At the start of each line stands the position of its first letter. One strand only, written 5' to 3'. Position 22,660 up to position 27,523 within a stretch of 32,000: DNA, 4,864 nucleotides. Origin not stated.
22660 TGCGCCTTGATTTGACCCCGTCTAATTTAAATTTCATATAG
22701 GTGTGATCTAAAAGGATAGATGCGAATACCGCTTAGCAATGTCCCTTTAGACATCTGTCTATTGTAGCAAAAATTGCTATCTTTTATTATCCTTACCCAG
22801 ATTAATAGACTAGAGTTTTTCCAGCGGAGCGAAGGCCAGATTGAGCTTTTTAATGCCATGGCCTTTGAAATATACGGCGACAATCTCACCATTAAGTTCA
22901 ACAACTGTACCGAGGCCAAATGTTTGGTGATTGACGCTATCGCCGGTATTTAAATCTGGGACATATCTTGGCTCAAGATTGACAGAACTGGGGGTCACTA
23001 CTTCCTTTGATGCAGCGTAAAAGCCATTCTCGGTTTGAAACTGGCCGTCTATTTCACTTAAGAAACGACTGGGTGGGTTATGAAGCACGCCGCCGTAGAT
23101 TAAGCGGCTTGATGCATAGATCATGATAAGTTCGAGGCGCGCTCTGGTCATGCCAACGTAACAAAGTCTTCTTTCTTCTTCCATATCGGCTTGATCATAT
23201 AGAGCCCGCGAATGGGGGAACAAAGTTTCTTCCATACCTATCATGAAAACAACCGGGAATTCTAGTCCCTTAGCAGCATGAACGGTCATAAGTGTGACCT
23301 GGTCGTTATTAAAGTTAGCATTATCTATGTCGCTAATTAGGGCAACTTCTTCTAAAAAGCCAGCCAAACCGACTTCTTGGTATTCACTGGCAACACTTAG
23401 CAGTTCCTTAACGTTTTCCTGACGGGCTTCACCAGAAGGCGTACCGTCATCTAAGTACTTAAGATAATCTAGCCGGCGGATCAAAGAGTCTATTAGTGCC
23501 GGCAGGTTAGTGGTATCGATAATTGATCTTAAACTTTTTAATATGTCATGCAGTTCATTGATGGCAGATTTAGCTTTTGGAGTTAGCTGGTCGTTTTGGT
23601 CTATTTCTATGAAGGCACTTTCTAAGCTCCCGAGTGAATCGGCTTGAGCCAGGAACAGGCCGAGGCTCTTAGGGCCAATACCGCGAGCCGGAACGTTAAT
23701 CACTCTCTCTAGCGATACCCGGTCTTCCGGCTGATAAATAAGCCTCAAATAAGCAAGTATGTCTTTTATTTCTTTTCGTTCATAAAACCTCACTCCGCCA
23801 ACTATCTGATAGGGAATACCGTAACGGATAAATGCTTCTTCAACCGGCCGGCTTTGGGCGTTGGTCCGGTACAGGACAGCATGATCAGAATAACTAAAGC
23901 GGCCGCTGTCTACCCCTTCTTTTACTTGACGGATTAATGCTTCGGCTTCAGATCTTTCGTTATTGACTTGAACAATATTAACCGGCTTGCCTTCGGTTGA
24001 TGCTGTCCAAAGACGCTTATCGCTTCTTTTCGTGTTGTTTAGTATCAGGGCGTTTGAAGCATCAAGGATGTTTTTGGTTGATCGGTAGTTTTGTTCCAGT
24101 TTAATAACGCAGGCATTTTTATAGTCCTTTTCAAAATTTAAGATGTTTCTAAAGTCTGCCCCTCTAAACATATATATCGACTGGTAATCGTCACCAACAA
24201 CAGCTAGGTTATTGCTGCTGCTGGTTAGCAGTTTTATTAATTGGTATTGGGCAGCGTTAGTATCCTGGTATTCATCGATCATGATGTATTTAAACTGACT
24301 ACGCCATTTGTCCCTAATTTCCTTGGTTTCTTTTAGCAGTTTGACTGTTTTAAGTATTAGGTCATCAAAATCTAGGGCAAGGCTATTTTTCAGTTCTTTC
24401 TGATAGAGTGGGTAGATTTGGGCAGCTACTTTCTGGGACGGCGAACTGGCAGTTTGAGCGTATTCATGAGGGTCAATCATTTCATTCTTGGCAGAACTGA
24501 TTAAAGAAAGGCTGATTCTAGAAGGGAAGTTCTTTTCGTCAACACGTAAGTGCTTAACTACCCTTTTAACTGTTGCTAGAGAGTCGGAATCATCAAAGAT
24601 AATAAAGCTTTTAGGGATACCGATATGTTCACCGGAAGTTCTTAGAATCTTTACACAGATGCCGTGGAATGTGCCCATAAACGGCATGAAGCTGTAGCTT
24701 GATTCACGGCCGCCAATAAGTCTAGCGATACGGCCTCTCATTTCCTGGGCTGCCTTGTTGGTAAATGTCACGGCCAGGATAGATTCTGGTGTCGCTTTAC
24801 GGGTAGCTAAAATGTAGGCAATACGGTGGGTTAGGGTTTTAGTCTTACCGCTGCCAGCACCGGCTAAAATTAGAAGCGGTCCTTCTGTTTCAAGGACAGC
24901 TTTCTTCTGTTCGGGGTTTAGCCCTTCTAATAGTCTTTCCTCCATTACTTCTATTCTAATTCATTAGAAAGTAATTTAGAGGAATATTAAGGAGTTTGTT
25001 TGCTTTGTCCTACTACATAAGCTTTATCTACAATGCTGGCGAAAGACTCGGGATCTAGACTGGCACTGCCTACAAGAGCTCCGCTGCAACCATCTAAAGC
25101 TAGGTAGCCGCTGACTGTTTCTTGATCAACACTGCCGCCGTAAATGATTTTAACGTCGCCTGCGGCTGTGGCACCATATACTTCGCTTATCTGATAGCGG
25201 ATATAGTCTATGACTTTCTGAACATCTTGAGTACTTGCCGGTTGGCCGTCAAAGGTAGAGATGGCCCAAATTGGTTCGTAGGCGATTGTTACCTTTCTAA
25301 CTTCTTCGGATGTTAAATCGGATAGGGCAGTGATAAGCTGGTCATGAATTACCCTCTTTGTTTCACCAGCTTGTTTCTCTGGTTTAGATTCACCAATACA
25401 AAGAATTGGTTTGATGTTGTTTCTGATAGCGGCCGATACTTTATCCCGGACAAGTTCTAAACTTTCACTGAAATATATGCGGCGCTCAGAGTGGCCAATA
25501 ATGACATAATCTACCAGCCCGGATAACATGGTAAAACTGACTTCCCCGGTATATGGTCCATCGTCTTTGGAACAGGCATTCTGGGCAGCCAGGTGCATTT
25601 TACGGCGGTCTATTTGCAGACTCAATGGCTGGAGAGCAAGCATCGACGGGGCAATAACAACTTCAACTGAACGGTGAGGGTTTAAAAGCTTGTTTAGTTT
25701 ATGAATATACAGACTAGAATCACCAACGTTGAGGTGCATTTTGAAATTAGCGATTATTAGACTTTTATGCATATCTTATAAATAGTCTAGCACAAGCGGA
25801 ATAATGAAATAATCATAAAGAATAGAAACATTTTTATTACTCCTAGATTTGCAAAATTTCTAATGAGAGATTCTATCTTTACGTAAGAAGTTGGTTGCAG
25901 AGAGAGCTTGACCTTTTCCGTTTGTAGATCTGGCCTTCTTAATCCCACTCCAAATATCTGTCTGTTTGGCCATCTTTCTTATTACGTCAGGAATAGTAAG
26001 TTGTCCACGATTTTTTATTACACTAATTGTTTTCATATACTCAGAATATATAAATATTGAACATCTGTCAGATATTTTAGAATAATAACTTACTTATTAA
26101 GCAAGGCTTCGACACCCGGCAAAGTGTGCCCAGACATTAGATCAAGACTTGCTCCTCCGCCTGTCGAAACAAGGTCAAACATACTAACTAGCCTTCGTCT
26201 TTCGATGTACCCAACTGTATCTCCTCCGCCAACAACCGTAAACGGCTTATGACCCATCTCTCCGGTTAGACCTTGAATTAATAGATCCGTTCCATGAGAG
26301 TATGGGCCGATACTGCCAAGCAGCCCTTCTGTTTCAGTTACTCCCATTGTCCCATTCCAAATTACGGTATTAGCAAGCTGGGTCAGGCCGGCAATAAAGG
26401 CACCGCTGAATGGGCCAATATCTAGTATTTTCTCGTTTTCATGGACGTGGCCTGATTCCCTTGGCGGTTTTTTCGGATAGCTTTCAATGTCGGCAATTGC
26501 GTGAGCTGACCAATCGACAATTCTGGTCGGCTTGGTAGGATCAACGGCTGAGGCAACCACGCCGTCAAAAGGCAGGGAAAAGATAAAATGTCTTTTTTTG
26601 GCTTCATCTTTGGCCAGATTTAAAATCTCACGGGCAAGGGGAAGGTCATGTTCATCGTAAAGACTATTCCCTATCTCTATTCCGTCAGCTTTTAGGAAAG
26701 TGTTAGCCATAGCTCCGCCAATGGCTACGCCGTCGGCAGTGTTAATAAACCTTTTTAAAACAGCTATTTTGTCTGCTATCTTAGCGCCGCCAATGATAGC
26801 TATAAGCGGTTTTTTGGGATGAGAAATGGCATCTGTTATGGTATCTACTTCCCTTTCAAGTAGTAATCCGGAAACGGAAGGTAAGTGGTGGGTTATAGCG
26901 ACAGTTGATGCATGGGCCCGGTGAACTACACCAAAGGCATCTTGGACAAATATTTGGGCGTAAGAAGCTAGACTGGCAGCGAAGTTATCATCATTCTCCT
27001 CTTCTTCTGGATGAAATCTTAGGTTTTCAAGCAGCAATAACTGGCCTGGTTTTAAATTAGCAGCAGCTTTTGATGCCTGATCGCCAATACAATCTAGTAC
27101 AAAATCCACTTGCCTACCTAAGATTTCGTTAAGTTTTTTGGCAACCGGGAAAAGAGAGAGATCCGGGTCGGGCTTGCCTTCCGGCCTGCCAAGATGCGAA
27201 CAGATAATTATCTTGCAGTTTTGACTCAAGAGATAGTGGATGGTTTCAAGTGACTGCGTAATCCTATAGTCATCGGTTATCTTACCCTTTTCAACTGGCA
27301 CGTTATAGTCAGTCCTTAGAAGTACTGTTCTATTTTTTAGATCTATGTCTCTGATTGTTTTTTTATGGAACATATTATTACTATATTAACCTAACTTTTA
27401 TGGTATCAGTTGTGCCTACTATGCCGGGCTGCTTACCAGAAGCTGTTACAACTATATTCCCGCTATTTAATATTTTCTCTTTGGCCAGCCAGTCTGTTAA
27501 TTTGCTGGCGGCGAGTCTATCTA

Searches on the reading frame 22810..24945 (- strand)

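Call 19: search_protein_families(library=pfam, proteins=[window:22810-24945:-], max_evalue=0.001)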
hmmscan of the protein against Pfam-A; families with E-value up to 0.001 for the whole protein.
window:22810-24945:- (711 aa): 11 families
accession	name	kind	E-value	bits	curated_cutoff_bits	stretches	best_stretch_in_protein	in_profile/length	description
PF00580.27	UvrD-helicase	-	9.5e-92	307.9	23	1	9-276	1-271/271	UvrD/REP helicase N-terminal domain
PF13361.12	UvrD_C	-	2.1e-74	251.5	25.6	1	281-612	1-349/350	UvrD-like helicase C-terminal domain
PF13245.12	AAA_19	-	7.4e-24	84.9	25.1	1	13-261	1-134/134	AAA domain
PF13538.12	UvrD_C_2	-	2.4e-11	43.7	27.4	1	550-609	2-52/52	UvrD-like helicase C-terminal domain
PF01443.25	Viral_helicase1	-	6.7e-10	39.6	21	0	518-607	148-225/228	Viral superfamily 1 RNA helicase core domain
PF21196.3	PcrA_UvrD_tudor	-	3e-09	37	23.9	1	668-710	2-48/48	PcrA/UvrD tudor domain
PF13604.12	AAA_30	-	1.7e-07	31.6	27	0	9-72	2-65/191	AAA domain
PF13086.12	AAA_11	-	0.00024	21.4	27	1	9-84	2-75/257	AAA domain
PF13173.12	AAA_14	-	0.00049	20.5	27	0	180-245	22-90/129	AAA domain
PF13401.12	AAA_22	-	0.00059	20.6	27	0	20-134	4-105/130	AAA domain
PF13087.12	AAA_12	-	0.00067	19.7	27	0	512-609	99-191/195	AAA domain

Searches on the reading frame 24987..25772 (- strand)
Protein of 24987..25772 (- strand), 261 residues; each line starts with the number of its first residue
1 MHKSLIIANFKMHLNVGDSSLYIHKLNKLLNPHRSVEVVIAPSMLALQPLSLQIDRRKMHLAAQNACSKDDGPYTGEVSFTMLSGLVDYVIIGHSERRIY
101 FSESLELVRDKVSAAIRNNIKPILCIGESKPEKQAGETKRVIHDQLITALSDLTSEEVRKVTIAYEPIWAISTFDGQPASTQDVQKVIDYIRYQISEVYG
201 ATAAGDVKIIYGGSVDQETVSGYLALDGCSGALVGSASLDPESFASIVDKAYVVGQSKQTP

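Call 19: search_protein_families(library=pfam, proteins=[window:24987-25772:-], max_evalue=0.001)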
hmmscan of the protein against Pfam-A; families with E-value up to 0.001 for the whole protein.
window:24987-25772:- (261 aa): 1 family
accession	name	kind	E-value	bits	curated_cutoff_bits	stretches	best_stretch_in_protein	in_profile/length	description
PF00121.24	TIM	-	5.2e-74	249.3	20.1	1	5-250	2-244/245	Triosephosphate isomerase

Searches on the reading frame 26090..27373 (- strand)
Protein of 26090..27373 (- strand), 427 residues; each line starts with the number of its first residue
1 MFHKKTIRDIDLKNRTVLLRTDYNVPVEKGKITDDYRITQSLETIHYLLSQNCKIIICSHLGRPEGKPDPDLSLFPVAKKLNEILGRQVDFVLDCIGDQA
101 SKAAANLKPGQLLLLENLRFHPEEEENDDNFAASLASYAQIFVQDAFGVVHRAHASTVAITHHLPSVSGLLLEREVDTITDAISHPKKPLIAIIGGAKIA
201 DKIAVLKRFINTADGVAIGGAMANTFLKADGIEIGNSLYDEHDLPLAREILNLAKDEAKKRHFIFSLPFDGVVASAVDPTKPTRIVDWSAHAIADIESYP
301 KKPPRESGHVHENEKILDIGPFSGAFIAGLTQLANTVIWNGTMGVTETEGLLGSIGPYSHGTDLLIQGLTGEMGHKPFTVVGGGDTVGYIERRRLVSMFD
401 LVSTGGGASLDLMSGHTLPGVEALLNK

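Call 19: search_protein_families(library=pfam, proteins=[window:26090-27373:-], max_evalue=0.001)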
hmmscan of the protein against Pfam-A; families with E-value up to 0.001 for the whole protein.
window:26090-27373:- (427 aa): 1 family
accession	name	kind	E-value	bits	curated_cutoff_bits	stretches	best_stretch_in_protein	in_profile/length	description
PF00162.24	PGK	-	1.5e-121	406.4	27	1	7-415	1-378/379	Phosphoglycerate kinase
